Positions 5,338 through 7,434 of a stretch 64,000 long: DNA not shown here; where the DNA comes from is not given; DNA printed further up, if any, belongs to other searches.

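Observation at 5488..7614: MetA-aspartokinase single-polypeptide fusion lacking ACT domains, controlled by a T-box leader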

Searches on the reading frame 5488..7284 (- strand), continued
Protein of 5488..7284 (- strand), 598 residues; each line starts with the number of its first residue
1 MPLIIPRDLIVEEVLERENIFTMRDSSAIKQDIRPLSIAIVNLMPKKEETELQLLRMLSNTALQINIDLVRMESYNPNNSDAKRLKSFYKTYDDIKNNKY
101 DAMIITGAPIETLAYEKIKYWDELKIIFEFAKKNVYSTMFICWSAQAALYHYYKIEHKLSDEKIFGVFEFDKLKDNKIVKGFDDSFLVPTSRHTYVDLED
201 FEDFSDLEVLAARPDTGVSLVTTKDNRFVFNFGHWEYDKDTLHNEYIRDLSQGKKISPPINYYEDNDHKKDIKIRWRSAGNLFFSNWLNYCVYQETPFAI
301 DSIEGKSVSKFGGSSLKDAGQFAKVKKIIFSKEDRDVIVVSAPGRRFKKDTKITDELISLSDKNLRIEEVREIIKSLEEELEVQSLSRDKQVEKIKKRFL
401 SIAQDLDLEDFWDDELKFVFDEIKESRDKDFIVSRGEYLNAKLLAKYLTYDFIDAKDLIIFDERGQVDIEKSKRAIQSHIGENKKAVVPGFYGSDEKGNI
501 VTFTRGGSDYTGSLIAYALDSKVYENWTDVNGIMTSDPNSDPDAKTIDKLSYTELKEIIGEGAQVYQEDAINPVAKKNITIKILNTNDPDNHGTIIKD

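Call 25: find_encoding_contigs(protein=P0048, flank=10000, max_places=2)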
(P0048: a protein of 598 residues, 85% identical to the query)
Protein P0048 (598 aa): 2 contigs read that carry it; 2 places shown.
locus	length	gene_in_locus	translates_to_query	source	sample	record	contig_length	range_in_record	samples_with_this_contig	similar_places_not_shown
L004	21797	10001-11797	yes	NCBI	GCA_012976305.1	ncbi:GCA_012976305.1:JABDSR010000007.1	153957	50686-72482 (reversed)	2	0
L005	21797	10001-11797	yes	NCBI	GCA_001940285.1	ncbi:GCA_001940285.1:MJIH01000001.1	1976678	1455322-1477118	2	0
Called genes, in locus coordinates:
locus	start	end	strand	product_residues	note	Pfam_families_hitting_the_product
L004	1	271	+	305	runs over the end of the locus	PF00126:HTH_1, PF03466:LysR_substrate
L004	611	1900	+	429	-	PF03390:2HCT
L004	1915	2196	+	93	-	PF06857:ACP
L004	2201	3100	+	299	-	PF03328:HpcH_HpaI, PF15617:C-C_Bond_Lyase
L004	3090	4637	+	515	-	PF04223:CitF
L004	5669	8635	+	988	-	PF12799:LRR_4 (weak), PF07833:Cu_amine_oxidN1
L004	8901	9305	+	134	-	PF20312:DUF6608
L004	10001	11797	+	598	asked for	PF04204:HTS, PF00696:AA_kinase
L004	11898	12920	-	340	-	PF00044:Gp_dh_N, PF02800:Gp_dh_C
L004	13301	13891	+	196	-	PF01966:HD (weak)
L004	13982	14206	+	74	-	PF03840:SecG (weak)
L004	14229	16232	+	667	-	PF03030:H_PPase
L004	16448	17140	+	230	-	-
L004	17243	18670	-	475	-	PF02789:Peptidase_M17_N, PF00883:Peptidase_M17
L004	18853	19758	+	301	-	PF00892:EamA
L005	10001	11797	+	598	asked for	PF04204:HTS, PF00696:AA_kinase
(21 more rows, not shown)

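Call 27: find_related_loci(query=A2, collection=genome_contigs, flank=2500)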
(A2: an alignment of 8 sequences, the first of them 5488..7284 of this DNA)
Query A2 (598 aa) in genome_contigs; peptide patterns used: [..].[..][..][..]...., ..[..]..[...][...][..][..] (x = any residue, [..] = any of these).
600 stretches matched a pattern (row limit reached: there are more); 596 encode a relative of the query (tblastn E <= 1e-3); the best 80 are kept; 80 distinct loci.
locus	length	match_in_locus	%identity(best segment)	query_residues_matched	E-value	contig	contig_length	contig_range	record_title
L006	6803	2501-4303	43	1-596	3e-163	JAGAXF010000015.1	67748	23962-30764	MAG: Bacillota bacterium isolate RGIG8856 Water_deer_Omasum-2__c198501, whole genome shotgun sequence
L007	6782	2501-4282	42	1-596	4e-148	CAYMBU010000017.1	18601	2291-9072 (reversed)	MAG TPA_asm: uncultured Eubacterium sp. isolate SRP278969_co1_226 genome assembly, contig: NODE_3616_length_18601_cov_5.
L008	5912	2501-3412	51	1-303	9e-102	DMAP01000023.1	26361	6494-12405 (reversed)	MAG TPA_asm: Clostridiales bacterium isolate UBA8955 contig_58977, whole genome shotgun sequence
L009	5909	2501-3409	52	1-303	1e-101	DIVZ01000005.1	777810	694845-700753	MAG TPA_asm: Eubacteriaceae bacterium UBA6119 UBA6119_contig_5018, whole genome shotgun sequence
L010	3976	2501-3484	50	1-324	2e-101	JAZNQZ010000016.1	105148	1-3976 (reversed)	MAG: Christensenellaceae bacterium isolate T1900044822_TS20190288.MAGScoT_cleanbin_000007 SGB_2846_k141_13175, whole gen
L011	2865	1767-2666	52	1-299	6e-104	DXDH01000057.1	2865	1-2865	MAG TPA_asm: Candidatus Borkfalkia excrementipullorum isolate CHK192-2667 CHK192__C155584_L2865_SAMEA5754836, whole geno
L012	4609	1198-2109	50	1-304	2e-99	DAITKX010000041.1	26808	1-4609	MAG TPA_asm: Bacillota bacterium isolate CTOTU53 NODE_706_length_26808_cov_2.679999, whole genome shotgun sequence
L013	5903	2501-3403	51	1-300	6e-99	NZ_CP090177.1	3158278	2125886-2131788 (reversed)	Arcobacter iocasae strain KX21116 chromosome, complete genome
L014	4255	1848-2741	53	1-298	2e-99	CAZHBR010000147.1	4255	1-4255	MAG TPA_asm: uncultured Oscillospiraceae bacterium isolate binchicken_co45_328 genome assembly, contig: NODE_43618_lengt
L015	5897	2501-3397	51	1-298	2e-98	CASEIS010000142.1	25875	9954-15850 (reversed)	uncultured Firmicutes bacterium isolate CO.A71.metabat-bins.247 genome assembly, contig: CO.A71.metabat-bins.247.fa_k141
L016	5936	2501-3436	51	1-311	2e-97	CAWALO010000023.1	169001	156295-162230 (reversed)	MAG: uncultured Bacteroidales bacterium isolate MFD04716.bin.2.270 genome assembly, contig: contig_4366, whole genome sh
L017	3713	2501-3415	50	1-304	3e-97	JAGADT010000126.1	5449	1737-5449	MAG: Desulfovibrionaceae bacterium isolate RGIG8350 Water_buffalos_Rumen.Co__c5450737, whole genome shotgun sequence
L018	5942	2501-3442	48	1-313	2e-97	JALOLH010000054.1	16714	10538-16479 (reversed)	MAG: Candidatus Nanopelagicales bacterium isolate Prado020 scaffold_2843, whole genome shotgun sequence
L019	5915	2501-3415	49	1-304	4e-97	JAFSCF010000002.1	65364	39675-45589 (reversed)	MAG: Clostridia bacterium isolate RGIG3010 Goat_Rectum-3__c105989, whole genome shotgun sequence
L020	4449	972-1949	50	1-331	9e-97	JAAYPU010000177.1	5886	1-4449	MAG: Clostridiales bacterium isolate AS22ysBPME_288 94410_AS22, whole genome shotgun sequence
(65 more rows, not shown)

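Call 28: find_homologous_proteins(query=P0121, max_evalue=1e-30)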
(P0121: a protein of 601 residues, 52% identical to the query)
Query P0121 (601 aa): 7196 proteins with E <= 1e-30 among 8000 candidates; the best 120 are listed.
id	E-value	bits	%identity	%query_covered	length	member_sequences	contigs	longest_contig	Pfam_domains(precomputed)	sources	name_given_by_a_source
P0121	0.0e+0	1350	100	100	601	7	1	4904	PF04204.23,PF00696.34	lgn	-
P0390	0.0e+0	1122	81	100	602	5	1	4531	PF04204.23,PF00696.34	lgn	-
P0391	0.0e+0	1063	76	100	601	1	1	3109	PF04204.23,PF00696.34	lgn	-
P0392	0.0e+0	1014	73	99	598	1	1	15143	PF04204.23,PF00696.34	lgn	-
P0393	5.2e-259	879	61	99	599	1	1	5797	PF04204.23,PF00696.34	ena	-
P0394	1.3e-258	878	63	99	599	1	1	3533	PF04204.23,PF00696.34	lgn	-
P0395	2.9e-258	877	61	99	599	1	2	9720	PF04204.23,PF00696.34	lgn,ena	-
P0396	1.8e-257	874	63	99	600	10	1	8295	PF04204.23,PF00696.34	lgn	-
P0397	1.9e-257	874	62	99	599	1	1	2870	PF04204.23,PF00696.34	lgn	-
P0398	3.1e-257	873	61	99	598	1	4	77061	PF04204.23,PF00696.34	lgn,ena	-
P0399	7.7e-257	872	61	99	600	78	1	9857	PF04204.23,PF00696.34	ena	-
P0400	1.8e-256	871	63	99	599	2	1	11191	PF04204.23,PF00696.34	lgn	-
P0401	2.6e-256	870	61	100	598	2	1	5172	PF04204.23,PF00696.34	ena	-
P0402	6.0e-256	869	62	99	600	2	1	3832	PF04204.23,PF00696.34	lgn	-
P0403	7.6e-256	869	62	99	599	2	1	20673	PF04204.23,PF00696.34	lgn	-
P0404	2.7e-254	863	62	99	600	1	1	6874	PF04204.23,PF00696.34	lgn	-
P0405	1.1e-253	861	61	99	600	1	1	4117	PF04204.23,PF00696.34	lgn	-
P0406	1.3e-253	861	62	99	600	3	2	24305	PF04204.23,PF00696.34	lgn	-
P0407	2.4e-253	860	62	99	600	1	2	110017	PF04204.23,PF00696.34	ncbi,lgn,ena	-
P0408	6.1e-253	859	62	99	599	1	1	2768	PF04204.23,PF00696.34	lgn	-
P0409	2.4e-252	857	60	100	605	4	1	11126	PF04204.23,PF00696.34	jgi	-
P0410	4.3e-252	856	61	99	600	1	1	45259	PF04204.23,PF00696.34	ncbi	-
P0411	4.8e-252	856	61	99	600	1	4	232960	PF04204.23,PF00696.34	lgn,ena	-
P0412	1.0e-251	855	61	99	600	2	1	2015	PF04204.23,PF00696.34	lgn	-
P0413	1.0e-251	855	61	99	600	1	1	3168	PF04204.23,PF00696.34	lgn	-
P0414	1.7e-251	854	61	99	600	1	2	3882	PF04204.23,PF00696.34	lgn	-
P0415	1.9e-250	851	60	99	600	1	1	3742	PF04204.23,PF00696.34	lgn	-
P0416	1.5e-247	841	60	99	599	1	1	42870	PF04204.23,PF00696.34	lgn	-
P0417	5.1e-247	839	59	99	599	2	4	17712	PF04204.23,PF00696.34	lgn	-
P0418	2.3e-245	834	60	99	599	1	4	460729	PF04204.23,PF00696.34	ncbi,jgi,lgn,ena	-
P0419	5.9e-245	833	61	99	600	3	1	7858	PF04204.23,PF00696.34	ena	-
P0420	6.8e-245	832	59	99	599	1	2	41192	PF04204.23,PF00696.34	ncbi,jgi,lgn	-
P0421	4.1e-244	830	59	99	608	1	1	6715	PF04204.23,PF00696.34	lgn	-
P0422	1.1e-241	822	58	99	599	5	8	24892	PF04204.23,PF00696.34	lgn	-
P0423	3.3e-237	807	58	99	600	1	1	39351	PF04204.23,PF00696.34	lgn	-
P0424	1.4e-234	798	58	100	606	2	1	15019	PF04204.23,PF00696.34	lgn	-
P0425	1.2e-233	795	57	99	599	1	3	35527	PF04204.23,PF00696.34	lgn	-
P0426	7.7e-227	773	59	93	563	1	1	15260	PF04204.23,PF00696.34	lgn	-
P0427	1.8e-216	739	53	100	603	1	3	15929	PF04204.23,PF00696.34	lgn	-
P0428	3.3e-216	738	53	100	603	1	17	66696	PF04204.23,PF00696.34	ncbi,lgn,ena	-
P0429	3.4e-216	738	53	100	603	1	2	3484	PF04204.23,PF00696.34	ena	-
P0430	6.6e-216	737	54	99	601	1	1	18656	PF04204.23,PF00696.34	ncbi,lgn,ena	-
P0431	3.0e-215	734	55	99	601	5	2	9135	PF04204.23,PF00696.34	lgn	-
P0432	1.1e-214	733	54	99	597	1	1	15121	PF04204.23,PF00696.34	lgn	-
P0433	6.1e-214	730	54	99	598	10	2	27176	PF04204.23,PF00696.34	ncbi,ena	-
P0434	9.2e-214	730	53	100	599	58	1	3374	PF04204.23,PF00696.34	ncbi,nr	ncbi:MAG: homoserine O-succinyltransferase [Fusobacterium necrophorum]|nr:homoserine O-succinyltrans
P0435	7.0e-212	723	54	99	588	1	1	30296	PF04204.23,PF00696.34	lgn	-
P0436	5.2e-210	717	53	99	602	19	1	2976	PF04204.23,PF00696.34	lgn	-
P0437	5.8e-210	717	54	99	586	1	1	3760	PF04204.23,PF00696.34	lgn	-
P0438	1.1e-209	716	54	99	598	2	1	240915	PF04204.23,PF00696.34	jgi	-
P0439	2.8e-209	715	53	99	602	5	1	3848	PF04204.23,PF00696.34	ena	-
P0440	8.7e-208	710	52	99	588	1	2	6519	PF04204.23,PF00696.34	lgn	-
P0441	2.9e-207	708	52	99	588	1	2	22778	PF04204.23,PF00696.34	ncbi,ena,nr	ncbi:MAG: homoserine O-succinyltransferase [Tissierellia bacterium]|nr:homoserine O-succinyltransfer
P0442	5.2e-207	707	53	99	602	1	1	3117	PF04204.23,PF00696.34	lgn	-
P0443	2.2e-206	705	52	99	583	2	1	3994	PF04204.23,PF00696.34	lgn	-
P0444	2.9e-206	705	53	99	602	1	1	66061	PF04204.23,PF00696.34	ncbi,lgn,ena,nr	ncbi:MAG: homoserine O-succinyltransferase [Peptoniphilus sp. oral taxon 375]|nr:homoserine O-succin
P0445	8.5e-206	703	51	99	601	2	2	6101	PF04204.23,PF00696.34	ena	-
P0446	8.9e-206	703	53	99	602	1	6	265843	PF04204.23,PF00696.34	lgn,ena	-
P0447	9.8e-206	703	53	99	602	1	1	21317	PF04204.23,PF00696.34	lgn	-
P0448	1.1e-205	703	53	99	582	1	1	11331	PF04204.23,PF00696.34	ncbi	-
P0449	1.5e-205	703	53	99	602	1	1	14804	PF04204.23,PF00696.34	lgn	-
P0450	1.6e-205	702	53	99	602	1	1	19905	PF04204.23,PF00696.34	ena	-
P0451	2.1e-205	702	53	99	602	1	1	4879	PF04204.23,PF00696.34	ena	-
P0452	2.3e-205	702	52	99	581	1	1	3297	PF04204.23,PF00696.34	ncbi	-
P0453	2.4e-205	702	53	99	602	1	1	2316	PF04204.23,PF00696.34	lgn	-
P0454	3.5e-205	701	53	99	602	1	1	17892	PF04204.23,PF00696.34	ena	-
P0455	3.5e-205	701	53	99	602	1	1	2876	PF04204.23,PF00696.34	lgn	-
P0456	3.6e-205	701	52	99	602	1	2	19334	PF04204.23,PF00696.34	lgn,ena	-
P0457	4.1e-205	701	53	99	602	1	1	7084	PF04204.23,PF00696.34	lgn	-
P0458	5.0e-205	701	52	99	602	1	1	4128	PF04204.23,PF00696.34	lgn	-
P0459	6.3e-205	700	52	99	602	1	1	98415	PF04204.23,PF00696.34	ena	-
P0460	6.6e-205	700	52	99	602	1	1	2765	PF04204.23,PF00696.34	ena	-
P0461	7.1e-205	700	53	99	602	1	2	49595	PF04204.23,PF00696.34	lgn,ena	-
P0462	7.3e-205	700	52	99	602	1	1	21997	PF04204.23,PF00696.34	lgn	-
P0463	7.5e-205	700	52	99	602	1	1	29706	PF04204.23,PF00696.34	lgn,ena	-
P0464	7.7e-205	700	52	99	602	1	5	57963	PF04204.23,PF00696.34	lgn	-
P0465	8.1e-205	700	52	99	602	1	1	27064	PF04204.23,PF00696.34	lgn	-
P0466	1.4e-204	699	52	99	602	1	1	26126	PF04204.23,PF00696.34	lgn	-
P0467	1.6e-204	699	53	99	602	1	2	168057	PF04204.23,PF00696.34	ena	-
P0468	1.8e-204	699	52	99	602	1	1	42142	PF04204.23,PF00696.34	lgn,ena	-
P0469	2.2e-204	699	52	99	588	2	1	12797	PF04204.23,PF00696.34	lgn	-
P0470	2.7e-204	698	52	99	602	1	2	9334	PF04204.23,PF00696.34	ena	-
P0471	3.3e-204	698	52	99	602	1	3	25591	PF04204.23,PF00696.34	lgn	-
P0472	5.4e-204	697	51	100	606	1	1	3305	PF04204.23,PF00696.34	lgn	-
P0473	5.8e-204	697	51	99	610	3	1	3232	PF04204.23,PF00696.34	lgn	-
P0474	1.0e-203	696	52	99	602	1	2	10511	PF04204.23,PF00696.34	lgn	-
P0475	1.2e-203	696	52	99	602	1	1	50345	PF04204.23,PF00696.34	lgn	-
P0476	5.5e-203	694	53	99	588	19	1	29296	PF04204.23,PF00696.34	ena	-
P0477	9.0e-203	693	52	99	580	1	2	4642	PF04204.23,PF00696.34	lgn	-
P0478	9.9e-203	693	51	99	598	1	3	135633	PF04204.23,PF00696.34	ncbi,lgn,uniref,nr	ncbi:homoserine O-acetyltransferase/O-succinyltransferase family protein [Anaerosphaera multitoleran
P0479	1.1e-202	693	51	99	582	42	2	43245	PF04204.23,PF00696.34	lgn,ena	-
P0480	1.4e-202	693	52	99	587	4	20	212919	PF04204.23,PF00696.34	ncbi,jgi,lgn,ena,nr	ncbi:MAG TPA: homoserine O-succinyltransferase [Natronincola sp.]|nr:homoserine O-succinyltransferas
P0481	2.2e-202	692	51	99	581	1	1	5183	PF04204.23,PF00696.34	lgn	-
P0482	3.0e-202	692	53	99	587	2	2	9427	PF04204.23,PF00696.34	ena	-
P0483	3.4e-202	691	51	99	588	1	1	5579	PF04204.23,PF00696.34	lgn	-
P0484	1.4e-201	689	51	99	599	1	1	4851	PF04204.23,PF00696.34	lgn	-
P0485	1.9e-201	689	52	99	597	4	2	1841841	PF04204.23,PF00696.34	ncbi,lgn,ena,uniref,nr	ncbi:homoserine O-succinyltransferase [Peptoniphilus asaccharolyticus DSM 20463]|uniref:Homoserine O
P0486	2.0e-201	689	52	99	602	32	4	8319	PF04204.23,PF00696.34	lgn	-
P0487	2.5e-201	689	52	99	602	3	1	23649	PF04204.23,PF00696.34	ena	-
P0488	3.5e-201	688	52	99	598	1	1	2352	PF04204.23,PF00696.34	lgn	-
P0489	1.4e-200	686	53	99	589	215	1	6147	PF04204.23,PF00696.34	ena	-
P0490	5.9e-200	684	53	99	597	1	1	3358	PF04204.23,PF00696.34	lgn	-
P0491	6.3e-200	684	53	99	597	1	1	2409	PF04204.23,PF00696.34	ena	-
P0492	6.7e-200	684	50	99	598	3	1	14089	PF04204.23,PF00696.34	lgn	-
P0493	7.4e-200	684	53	99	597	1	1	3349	PF04204.23,PF00696.34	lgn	-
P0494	9.4e-200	683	52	99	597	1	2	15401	PF04204.23,PF00696.34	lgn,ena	-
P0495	1.2e-199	683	52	99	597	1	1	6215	PF04204.23,PF00696.34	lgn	-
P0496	1.6e-199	683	52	99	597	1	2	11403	PF04204.23,PF00696.34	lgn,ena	-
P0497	1.9e-199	682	52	99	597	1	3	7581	PF04204.23,PF00696.34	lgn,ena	-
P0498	2.0e-199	682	52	99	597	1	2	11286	PF04204.23,PF00696.34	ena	-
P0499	2.1e-199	682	52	99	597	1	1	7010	PF04204.23,PF00696.34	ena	-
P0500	2.5e-199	682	52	99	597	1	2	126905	PF04204.23,PF00696.34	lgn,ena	-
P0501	2.6e-199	682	52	99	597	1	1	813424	PF04204.23,PF00696.34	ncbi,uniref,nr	ncbi:homoserine O-acetyltransferase/O-succinyltransferase family protein [Peptoniphilus obesi]|unire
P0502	3.1e-199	682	52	99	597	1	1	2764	PF04204.23,PF00696.34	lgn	-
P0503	3.7e-199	681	52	99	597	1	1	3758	PF04204.23,PF00696.34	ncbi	-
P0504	3.7e-199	681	52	99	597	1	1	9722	PF04204.23,PF00696.34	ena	-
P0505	4.3e-199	681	52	99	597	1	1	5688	PF04204.23,PF00696.34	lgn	-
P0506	5.4e-199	681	50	99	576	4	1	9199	PF04204.23,PF00696.34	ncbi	-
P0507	6.2e-199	681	50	99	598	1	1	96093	PF04204.23,PF00696.34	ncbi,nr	ncbi:MAG: homoserine O-succinyltransferase [Tissierellia bacterium]|nr:homoserine O-succinyltransfer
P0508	8.8e-199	680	52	99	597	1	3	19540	PF04204.23,PF00696.34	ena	-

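Call 29: find_encoding_contigs(protein=P0485, flank=5000, max_places=1)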
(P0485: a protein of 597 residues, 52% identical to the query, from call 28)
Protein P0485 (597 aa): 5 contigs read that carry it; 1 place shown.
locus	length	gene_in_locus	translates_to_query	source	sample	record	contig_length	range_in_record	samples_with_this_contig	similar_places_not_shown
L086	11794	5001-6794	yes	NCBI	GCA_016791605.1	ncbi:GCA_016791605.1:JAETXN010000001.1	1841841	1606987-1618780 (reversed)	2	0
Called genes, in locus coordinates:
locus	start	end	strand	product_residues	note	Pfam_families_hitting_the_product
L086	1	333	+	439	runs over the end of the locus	PF13726:Na_H_antiport_2, PF03553:Na_H_antiporter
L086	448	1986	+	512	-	PF00221:Lyase_aromatic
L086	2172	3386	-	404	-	PF14690:Zn_ribbon_ISL3, PF13542:HTH_Tnp_ISL3 (weak), PF01610:DDE_Tnp_ISL3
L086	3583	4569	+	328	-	PF13384:HTH_23 (weak), PF13565:HTH_32 (faint), PF13936:HTH_38, PF00665:rve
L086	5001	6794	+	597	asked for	PF04204:HTS, PF00696:AA_kinase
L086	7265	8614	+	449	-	PF01979:Amidohydro_1, PF07969:Amidohydro_3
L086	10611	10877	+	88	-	-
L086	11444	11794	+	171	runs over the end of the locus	-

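Call 30: find_encoding_contigs(protein=P0478, flank=5000, max_places=1)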
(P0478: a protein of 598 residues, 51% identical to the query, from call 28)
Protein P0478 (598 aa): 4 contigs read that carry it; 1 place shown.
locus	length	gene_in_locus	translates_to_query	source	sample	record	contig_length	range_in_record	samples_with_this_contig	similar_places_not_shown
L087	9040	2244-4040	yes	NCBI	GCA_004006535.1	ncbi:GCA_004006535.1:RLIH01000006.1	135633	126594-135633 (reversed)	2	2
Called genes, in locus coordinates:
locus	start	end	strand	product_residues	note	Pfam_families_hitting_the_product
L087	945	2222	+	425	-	PF01053:Cys_Met_Meta_PP, PF00155:Aminotran_1_2 (weak), PF01041:DegT_DnrJ_EryC1 (weak), PF01212:Beta_elim_lyase (weak)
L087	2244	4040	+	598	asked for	PF04204:HTS, PF00696:AA_kinase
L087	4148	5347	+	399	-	PF07690:MFS_1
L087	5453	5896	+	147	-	PF03061:4HBT (weak)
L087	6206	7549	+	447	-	PF00682:HMGL-like, PF02436:PYC_OADA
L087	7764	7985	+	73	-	PF00550:PP-binding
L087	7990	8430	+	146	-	PF00364:Biotin_lipoyl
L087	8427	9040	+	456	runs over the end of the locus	PF00289:Biotin_carb_N, PF02222:ATP-grasp (weak), PF02786:CPSase_L_D2, PF07478:Dala_Dala_lig_C, PF02785:Biotin_carb_C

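Call 31: find_encoding_contigs(protein=P0480, flank=5000, max_places=1)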
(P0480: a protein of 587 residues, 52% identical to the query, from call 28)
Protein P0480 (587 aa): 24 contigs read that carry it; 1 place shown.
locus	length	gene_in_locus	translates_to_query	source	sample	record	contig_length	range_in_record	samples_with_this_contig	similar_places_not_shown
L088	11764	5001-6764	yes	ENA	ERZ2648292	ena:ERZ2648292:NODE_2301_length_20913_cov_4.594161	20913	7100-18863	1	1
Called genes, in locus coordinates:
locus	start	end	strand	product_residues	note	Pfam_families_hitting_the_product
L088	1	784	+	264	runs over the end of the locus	PF08239:SH3_3 (faint), PF03734:YkuD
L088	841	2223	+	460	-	PF01554:MatE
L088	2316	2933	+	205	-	PF00440:TetR_N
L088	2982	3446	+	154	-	PF22381:Staph_reg_Sar_Rot, PF01047:MarR, PF12802:MarR_2, PF13463:HTH_27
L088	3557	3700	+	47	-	-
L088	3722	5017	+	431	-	PF01053:Cys_Met_Meta_PP, PF00155:Aminotran_1_2, PF01041:DegT_DnrJ_EryC1 (weak), PF01212:Beta_elim_lyase (faint), PF00266:Aminotran_5 (faint)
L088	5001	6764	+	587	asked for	PF04204:HTS, PF00696:AA_kinase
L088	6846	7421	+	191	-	PF12822:ECF_trnsprt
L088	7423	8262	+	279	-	PF01869:BcrAD_BadFG (weak), PF03630:Fumble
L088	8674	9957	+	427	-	PF01336:tRNA_anti-codon, PF00152:tRNA-synt_2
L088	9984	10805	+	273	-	PF03446:NAD_binding_2 (weak), PF03807:F420_oxidored, PF14748:P5CR_dimer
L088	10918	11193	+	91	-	PF00589:Phage_integrase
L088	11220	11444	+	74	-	PF00589:Phage_integrase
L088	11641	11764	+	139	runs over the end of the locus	PF00383:dCMP_cyt_deam_1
